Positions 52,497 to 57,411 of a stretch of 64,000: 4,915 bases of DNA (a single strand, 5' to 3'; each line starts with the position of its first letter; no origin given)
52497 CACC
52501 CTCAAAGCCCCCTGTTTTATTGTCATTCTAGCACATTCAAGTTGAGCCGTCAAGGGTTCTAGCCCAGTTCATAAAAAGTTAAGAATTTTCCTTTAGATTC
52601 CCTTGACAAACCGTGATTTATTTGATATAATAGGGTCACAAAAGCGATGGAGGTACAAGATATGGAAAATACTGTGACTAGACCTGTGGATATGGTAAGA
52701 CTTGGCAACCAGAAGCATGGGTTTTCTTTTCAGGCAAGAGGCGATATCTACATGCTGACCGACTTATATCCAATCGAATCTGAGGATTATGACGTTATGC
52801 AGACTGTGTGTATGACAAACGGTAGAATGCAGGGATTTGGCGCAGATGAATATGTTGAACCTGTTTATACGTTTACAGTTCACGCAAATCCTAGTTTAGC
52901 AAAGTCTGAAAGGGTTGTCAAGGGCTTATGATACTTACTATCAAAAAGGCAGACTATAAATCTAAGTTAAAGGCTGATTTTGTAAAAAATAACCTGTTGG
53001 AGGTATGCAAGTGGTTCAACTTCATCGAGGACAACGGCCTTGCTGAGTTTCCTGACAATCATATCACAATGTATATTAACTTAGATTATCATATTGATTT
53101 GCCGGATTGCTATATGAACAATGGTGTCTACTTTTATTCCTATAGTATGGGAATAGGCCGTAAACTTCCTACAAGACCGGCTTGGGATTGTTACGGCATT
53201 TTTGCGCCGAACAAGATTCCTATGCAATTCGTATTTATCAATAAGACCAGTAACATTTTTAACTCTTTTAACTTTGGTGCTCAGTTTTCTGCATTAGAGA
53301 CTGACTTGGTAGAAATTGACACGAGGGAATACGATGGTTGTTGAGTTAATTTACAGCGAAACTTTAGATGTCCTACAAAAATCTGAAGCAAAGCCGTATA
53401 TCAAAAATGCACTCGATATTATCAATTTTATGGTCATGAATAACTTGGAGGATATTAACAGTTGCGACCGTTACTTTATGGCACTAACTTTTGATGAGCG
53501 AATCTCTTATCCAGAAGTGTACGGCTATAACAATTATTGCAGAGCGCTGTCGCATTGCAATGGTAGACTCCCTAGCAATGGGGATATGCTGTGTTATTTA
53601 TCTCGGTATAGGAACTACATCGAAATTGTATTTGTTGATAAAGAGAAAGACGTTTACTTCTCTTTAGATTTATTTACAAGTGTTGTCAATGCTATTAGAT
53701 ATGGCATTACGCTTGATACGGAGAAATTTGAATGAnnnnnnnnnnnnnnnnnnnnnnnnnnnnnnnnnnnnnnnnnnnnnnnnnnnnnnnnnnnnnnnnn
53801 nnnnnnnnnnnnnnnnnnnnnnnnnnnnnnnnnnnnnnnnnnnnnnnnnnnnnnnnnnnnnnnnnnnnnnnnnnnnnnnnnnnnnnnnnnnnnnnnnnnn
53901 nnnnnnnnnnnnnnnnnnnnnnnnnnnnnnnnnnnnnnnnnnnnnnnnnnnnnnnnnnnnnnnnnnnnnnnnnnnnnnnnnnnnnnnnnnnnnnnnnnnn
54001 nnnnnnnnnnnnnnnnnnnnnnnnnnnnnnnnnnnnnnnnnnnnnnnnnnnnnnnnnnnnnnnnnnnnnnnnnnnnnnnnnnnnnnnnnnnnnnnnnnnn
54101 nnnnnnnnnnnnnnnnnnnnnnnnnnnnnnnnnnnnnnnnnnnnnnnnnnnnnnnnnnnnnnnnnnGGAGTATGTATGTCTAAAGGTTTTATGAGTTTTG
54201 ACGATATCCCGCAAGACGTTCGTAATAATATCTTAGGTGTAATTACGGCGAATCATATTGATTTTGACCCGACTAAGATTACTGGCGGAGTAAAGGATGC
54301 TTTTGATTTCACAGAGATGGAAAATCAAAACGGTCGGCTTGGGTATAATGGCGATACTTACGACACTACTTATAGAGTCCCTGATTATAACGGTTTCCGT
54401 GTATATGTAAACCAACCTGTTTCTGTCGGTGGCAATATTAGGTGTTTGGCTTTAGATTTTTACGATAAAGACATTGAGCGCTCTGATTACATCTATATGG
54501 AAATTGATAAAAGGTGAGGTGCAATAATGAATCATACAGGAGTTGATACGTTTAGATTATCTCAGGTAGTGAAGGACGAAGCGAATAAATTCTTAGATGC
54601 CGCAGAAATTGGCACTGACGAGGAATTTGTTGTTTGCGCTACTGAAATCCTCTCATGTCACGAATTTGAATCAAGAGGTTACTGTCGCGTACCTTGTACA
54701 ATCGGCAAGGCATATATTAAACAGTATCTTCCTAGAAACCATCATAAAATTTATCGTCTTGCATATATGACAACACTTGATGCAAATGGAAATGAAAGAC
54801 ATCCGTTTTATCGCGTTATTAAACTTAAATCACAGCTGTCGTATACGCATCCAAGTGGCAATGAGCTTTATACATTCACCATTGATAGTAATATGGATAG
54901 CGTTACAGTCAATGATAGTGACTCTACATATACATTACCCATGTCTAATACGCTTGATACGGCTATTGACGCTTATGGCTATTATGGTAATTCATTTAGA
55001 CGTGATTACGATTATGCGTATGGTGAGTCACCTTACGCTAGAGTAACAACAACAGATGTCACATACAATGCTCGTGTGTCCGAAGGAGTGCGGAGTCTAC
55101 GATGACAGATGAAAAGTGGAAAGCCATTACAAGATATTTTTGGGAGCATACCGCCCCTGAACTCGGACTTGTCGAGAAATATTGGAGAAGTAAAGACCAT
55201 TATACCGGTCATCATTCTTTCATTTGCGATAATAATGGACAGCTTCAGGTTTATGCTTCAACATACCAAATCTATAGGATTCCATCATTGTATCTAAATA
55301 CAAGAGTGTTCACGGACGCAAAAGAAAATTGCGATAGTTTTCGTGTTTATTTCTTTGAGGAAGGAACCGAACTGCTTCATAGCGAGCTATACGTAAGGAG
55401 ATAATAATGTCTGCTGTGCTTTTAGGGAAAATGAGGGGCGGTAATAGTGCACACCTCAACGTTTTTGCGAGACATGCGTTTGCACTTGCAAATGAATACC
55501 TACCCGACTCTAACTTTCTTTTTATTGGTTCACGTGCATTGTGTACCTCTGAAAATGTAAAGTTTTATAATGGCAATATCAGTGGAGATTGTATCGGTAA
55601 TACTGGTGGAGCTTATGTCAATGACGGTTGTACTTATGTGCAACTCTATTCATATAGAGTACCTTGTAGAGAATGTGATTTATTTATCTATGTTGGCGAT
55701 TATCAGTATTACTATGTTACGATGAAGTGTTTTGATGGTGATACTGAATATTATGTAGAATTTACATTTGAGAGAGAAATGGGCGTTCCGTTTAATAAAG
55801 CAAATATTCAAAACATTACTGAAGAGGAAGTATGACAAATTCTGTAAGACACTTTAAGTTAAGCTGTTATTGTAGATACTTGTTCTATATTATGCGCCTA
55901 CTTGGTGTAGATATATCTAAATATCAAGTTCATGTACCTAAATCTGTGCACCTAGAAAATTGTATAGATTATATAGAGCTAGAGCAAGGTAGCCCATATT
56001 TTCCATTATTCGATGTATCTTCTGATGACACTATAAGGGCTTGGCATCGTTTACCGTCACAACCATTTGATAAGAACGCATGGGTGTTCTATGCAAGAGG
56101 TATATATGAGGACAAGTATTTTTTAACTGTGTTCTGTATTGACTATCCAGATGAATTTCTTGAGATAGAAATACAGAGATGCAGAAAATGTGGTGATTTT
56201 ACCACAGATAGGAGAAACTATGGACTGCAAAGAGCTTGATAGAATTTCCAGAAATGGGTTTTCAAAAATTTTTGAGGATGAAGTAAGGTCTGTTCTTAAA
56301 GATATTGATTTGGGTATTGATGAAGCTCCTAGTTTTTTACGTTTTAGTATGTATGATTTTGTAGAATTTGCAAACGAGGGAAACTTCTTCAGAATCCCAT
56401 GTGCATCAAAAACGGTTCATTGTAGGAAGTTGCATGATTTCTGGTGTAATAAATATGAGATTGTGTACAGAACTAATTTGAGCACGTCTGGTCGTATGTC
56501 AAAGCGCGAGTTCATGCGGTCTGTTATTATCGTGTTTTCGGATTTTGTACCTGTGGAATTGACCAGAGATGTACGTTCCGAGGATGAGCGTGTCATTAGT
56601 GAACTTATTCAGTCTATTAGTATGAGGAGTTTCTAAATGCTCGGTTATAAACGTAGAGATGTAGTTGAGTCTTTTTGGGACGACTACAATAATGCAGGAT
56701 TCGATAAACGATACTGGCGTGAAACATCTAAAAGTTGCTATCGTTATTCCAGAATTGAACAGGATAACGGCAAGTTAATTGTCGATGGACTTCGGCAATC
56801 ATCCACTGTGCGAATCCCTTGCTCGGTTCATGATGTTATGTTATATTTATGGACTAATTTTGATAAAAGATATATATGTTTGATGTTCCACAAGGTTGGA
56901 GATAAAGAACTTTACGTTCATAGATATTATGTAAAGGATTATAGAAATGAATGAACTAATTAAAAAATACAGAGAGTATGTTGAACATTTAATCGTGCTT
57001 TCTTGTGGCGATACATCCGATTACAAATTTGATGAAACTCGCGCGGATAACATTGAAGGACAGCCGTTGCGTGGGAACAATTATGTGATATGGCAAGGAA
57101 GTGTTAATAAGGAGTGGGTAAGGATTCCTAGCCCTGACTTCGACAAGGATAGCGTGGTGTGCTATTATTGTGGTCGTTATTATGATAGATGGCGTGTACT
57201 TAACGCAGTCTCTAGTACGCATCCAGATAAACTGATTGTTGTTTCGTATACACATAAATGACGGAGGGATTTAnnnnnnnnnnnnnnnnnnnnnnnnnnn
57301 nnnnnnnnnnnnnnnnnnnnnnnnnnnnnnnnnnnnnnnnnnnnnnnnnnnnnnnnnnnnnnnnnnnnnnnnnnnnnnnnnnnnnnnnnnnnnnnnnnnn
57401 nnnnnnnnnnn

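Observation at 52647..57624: Tandem array of ~13 paralogous small proteins sharing an R[IVL]P[SC] core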

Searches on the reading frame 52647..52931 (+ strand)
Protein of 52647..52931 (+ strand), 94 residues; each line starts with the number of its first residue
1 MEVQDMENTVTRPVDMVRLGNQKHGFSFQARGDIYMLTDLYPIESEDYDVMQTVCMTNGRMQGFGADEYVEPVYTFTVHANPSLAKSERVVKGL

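Call 5: search_protein_families(library=pfam, proteins=[window:52647-52931:+], max_evalue=1)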
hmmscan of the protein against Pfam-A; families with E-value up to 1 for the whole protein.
window:52647-52931:+ (94 aa): 0 families

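Call 6: search_protein_families(library=phrogs, proteins=[window:52647-52931:+], max_evalue=1)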
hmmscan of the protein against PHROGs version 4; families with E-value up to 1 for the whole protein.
window:52647-52931:+ (94 aa): 3 families
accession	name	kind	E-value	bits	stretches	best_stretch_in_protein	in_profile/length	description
phrog_8365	-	unknown function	0.0034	19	1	11-73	6-69/78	-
phrog_16423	-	unknown function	0.069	14.5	1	14-71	9-62/78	-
phrog_7832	-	unknown function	0.17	13.1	1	15-73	11-68/77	-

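Call 93: search_protein_families(library=pfam, proteins=[window:52647-52931:+], max_evalue=0.01)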
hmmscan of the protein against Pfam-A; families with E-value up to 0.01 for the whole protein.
window:52647-52931:+ (94 aa): 0 families

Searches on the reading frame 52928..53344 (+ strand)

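Call 5: search_protein_families(library=pfam, proteins=[window:52928-53344:+], max_evalue=1)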
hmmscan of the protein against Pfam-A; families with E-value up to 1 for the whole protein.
window:52928-53344:+ (138 aa): 0 families

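Call 6: search_protein_families(library=phrogs, proteins=[window:52928-53344:+], max_evalue=1)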
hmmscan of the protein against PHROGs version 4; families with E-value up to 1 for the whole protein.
window:52928-53344:+ (138 aa): 1 family
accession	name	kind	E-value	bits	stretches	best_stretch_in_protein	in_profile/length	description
phrog_33925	-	unknown function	0.12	13.7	1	34-59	22-47/106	-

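Call 85: search_protein_families(library=padloc, alignment_id=A1, max_evalue=0.1)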
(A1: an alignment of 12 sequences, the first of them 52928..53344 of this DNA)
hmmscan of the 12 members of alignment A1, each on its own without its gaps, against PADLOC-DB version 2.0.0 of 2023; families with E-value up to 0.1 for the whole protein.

A. member 1, window:52928-53344:+ (138 aa): 0 families

B. families by the number of members that match (of 12 scanned): 2 families
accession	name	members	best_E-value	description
PDLC01202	Cas8b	1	0.0084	CAS-I-B; effector_LS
PDLC02888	DpdH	1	0.032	DpdH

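Call 86: search_protein_families(library=ncbifam, alignment_id=A1, max_evalue=0.1)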
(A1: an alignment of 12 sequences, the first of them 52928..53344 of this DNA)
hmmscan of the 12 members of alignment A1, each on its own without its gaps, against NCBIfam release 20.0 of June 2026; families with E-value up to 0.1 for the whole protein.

A. member 1, window:52928-53344:+ (138 aa): 0 families

B. families by the number of members that match (of 12 scanned): 2 families
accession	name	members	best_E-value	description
NF004914.0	PRK06273.1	1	0.023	ferredoxin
TIGR03176.1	AllC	1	0.024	allantoate deiminase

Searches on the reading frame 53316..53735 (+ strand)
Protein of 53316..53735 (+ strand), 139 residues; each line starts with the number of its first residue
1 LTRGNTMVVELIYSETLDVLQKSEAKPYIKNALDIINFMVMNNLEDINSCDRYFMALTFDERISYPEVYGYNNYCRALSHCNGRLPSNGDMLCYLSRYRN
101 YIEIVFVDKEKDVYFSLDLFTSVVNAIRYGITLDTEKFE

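Call 5: search_protein_families(library=pfam, proteins=[window:53316-53735:+], max_evalue=1)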
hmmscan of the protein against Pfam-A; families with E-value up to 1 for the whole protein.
window:53316-53735:+ (139 aa): 2 families
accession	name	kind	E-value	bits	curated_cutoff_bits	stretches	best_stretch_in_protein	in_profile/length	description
PF13497.11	DUF4121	-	0.0021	17.8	27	1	85-124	47-86/264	Domain of unknown function (DUF4121)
PF14381.12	EDR1_CTR1_ARMC3_pept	-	0.11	12.8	27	1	59-114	17-73/203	EDR1/CTR1/ARMC3, peptidase-like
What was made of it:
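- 53334..53735 (+): o3, 133 aa, subfamily D, motif GRLPS. The start is taken as ATG 53334; the ORF opens at TTG 53316. One weak sub-threshold DUF4121 hit (call 5).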

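Call 6: search_protein_families(library=phrogs, proteins=[window:53316-53735:+], max_evalue=1)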
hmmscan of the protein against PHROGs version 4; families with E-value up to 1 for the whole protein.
window:53316-53735:+ (139 aa): 2 families
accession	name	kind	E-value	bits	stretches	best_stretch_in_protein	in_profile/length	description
phrog_24974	-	unknown function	0.12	13.5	0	72-113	11-52/76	-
phrog_25562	-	unknown function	0.36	11.8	0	29-48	19-38/50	-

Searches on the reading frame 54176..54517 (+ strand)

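Call 5: search_protein_families(library=pfam, proteins=[window:54176-54517:+], max_evalue=1)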
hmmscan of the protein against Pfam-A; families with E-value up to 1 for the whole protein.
window:54176-54517:+ (113 aa): 0 families

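Call 6: search_protein_families(library=phrogs, proteins=[window:54176-54517:+], max_evalue=1)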
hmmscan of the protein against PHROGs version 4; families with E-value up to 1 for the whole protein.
window:54176-54517:+ (113 aa): 1 family
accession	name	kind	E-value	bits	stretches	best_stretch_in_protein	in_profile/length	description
phrog_22853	-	unknown function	0.17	12.8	1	29-70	27-68/71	-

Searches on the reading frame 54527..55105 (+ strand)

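Call 5: search_protein_families(library=pfam, proteins=[window:54527-55105:+], max_evalue=1)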
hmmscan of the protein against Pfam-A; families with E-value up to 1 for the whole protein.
window:54527-55105:+ (192 aa): 1 family
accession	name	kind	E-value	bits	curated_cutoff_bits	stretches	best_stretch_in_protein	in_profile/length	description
PF17218.8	CBX7_C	-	0.096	12.9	22.2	1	171-182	11-22/33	CBX family C-terminal motif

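Call 6: search_protein_families(library=phrogs, proteins=[window:54527-55105:+], max_evalue=1)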
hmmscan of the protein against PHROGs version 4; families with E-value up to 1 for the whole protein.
window:54527-55105:+ (192 aa): 1 family
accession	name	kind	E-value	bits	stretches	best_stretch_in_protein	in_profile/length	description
phrog_13673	-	unknown function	0.19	13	1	56-118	2-63/77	-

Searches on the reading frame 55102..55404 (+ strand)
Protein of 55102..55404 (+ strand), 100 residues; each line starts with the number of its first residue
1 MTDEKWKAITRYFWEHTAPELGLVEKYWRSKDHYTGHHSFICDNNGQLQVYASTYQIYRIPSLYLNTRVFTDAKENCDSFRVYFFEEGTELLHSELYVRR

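Call 5: search_protein_families(library=pfam, proteins=[window:55102-55404:+], max_evalue=1)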
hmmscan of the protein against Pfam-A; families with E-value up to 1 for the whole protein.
window:55102-55404:+ (100 aa): 0 families

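Call 6: search_protein_families(library=phrogs, proteins=[window:55102-55404:+], max_evalue=1)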
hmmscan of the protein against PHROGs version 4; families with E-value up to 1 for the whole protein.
window:55102-55404:+ (100 aa): 1 family
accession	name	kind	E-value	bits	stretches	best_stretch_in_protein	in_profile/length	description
phrog_5756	-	unknown function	0.15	12.6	1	39-83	10-55/147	-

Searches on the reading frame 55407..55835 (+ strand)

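Call 5: search_protein_families(library=pfam, proteins=[window:55407-55835:+], max_evalue=1)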
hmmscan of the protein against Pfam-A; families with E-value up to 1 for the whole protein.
window:55407-55835:+ (142 aa): 2 families
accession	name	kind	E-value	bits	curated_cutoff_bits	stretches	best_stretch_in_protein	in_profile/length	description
PF14317.12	YcxB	-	0.038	14.2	23.3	1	92-116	32-57/61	YcxB-like protein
PF11730.13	DUF3297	-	0.15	12.4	27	1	110-139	7-36/71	Protein of unknown function (DUF3297)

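Call 6: search_protein_families(library=phrogs, proteins=[window:55407-55835:+], max_evalue=1)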
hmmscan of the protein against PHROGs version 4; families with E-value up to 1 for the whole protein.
window:55407-55835:+ (142 aa): 1 family
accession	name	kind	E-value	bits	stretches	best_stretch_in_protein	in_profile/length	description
phrog_26059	-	unknown function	0.067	14.6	1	85-111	59-85/135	-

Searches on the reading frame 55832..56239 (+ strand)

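Call 5: search_protein_families(library=pfam, proteins=[window:55832-56239:+], max_evalue=1)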
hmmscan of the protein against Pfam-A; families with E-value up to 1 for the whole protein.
window:55832-56239:+ (135 aa): 0 families

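Call 6: search_protein_families(library=phrogs, proteins=[window:55832-56239:+], max_evalue=1)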
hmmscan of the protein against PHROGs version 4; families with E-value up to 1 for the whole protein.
window:55832-56239:+ (135 aa): 1 family
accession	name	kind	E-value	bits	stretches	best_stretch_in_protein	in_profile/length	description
phrog_34660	-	unknown function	0.14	13.2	1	89-130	21-62/66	-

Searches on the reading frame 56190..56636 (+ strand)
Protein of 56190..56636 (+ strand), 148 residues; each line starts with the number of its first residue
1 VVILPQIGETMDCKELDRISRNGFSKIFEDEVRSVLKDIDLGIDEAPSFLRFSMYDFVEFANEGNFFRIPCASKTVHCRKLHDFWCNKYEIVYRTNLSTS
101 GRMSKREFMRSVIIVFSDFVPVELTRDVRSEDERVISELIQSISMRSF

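Call 5: search_protein_families(library=pfam, proteins=[window:56190-56636:+], max_evalue=1)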
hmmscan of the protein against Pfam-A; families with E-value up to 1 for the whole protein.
window:56190-56636:+ (148 aa): 0 families

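Call 6: search_protein_families(library=phrogs, proteins=[window:56190-56636:+], max_evalue=1)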
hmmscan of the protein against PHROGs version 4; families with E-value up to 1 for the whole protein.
window:56190-56636:+ (148 aa): 1 family
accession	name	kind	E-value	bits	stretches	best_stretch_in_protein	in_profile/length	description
phrog_7338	-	unknown function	0.053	14.8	1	15-88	2-79/87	-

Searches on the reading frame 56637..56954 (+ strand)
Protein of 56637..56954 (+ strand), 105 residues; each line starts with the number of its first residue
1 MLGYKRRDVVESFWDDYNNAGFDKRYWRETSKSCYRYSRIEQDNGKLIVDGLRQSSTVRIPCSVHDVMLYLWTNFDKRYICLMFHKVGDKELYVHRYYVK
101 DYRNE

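Call 8: search_protein_families(library=pfam, proteins=[window:56637-56954:+], max_evalue=1)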
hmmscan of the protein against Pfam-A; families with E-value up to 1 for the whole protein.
window:56637-56954:+ (105 aa): 1 family
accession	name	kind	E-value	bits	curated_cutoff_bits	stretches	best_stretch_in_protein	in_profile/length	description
PF14975.11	DUF4512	-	0.28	12.3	27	1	58-85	1-28/103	Domain of unknown function (DUF4512)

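Call 74: find_homologous_proteins(query=A5, max_evalue=0.01)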
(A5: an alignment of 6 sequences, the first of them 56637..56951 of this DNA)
Query A5 (6 sequences) (105 aa, profile of the alignment): 82 proteins with E <= 0.01 among 195 candidates.
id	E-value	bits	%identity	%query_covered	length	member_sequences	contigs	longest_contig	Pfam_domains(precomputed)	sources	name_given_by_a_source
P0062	4.7e-33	131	26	56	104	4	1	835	-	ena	-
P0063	1.5e-32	130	94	100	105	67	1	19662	-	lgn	-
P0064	7.7e-32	128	24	92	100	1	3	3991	-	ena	-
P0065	1.0e-31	127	27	91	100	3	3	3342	-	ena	-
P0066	1.2e-31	127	27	91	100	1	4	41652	-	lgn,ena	-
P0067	1.6e-31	127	26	91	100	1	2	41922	-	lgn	-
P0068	2.2e-31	126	26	91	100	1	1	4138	-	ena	-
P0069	2.7e-31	126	26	91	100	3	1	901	-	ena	-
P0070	2.8e-31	126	26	91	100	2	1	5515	-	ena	-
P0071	5.0e-31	125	26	91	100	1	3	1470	-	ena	-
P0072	6.0e-31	125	26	91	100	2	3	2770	-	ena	-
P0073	7.3e-31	124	-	-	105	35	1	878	-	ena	-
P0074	7.9e-31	124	29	54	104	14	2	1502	-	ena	-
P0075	9.9e-31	124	26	91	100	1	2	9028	-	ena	-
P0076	1.6e-30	123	30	43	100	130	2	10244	-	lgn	-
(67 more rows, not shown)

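Call 80: predict_structure(alignment_id=A6)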
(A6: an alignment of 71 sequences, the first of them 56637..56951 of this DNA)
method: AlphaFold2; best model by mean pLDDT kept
length: 105 residues; sequences in the alignment: 71
mean_pLDDT: 92.2   pTM: 0.83
mean pLDDT of the five models: 92.2, 91.7, 91.7, 91.0, 90.5
residues with pLDDT >= 90: 87; 70-90: 14; 50-70: 2; < 50: 2
segments of 3 or more residues with pLDDT < 50: none
pLDDT, mean of each block of 10 residues (from residue 1): 93 94 93 96 93 93 95 91 95 96 58
secondary structure, 60 per line:
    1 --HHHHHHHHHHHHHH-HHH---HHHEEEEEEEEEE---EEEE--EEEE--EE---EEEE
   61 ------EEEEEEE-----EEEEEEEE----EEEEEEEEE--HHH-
elements in order: H3-16 E27-36 E40-43 E46-49 E57-60 E67-73 E79-86 E91-99

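Call 88: search_protein_families(library=pfam, alignment_id=A6, max_evalue=1)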
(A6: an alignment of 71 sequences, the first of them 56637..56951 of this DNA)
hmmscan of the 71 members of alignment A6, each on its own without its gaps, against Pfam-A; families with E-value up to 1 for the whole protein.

A. member 1, window:56637-56951:+ (105 aa): 1 family
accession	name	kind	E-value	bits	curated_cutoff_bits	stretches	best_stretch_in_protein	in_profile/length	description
PF14975.11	DUF4512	-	0.28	12.3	27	1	58-85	1-28/103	Domain of unknown function (DUF4512)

B. families by the number of members that match (of 71 scanned): 24 families
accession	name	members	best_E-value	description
PF19743.5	ASTN1_2_fn3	4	0.021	ASTN1/2 Fn3 domain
PF15432.12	Sec-ASP3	3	0.07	Accessory Sec secretory system ASP3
PF11193.13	DUF2812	2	0.019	Protein of unknown function (DUF2812)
PF25410.1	PH_34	2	0.036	PH-like domain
PF09284.16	RhgB_N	2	0.055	Rhamnogalacturonan lyase B, N-terminal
PF14975.11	DUF4512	2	0.15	Domain of unknown function (DUF4512)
PF14791.11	DNA_pol_B_thumb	1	0.01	DNA polymerase beta thumb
PF24636.1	DUF7633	1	0.021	Domain of unknown function (DUF7633)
PF12892.13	FctA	1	0.03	Spy0128-like isopeptide containing domain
PF13497.11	DUF4121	1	0.031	Domain of unknown function (DUF4121)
PF16922.11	SLD5_C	1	0.045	DNA replication complex GINS protein SLD5 C-terminus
PF16838.11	Caud_tail_N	1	0.053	Caudoviral major tail protein N-terminus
PF15493.13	YrpD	1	0.059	Domain of unknown function, YrpD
PF09154.16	Alpha-amy_C_pro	1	0.066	Alpha-amylase C-terminal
PF10843.13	RGI1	1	0.069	Respiratory growth induced protein 1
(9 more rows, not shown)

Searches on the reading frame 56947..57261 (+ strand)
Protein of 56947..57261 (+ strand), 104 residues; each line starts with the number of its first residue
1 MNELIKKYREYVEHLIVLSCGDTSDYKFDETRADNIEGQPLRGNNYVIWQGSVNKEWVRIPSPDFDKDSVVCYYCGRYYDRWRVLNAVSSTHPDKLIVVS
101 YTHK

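Call 8: search_protein_families(library=pfam, proteins=[window:56947-57261:+], max_evalue=1)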
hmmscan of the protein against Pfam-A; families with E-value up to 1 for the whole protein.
window:56947-57261:+ (104 aa): 3 families
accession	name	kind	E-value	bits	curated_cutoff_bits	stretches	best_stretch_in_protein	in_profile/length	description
PF00653.27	BIR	-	0.069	14.1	22.9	1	62-92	33-59/70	Inhibitor of Apoptosis domain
PF13532.12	2OG-FeII_Oxy_2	-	0.2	12.3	31.2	1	16-62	125-172/194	2OG-Fe(II) oxygenase superfamily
PF23412.1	zf_RING_Vps8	-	0.28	11.5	27.3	0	9-22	12-25/52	Vps8 RING zinc finger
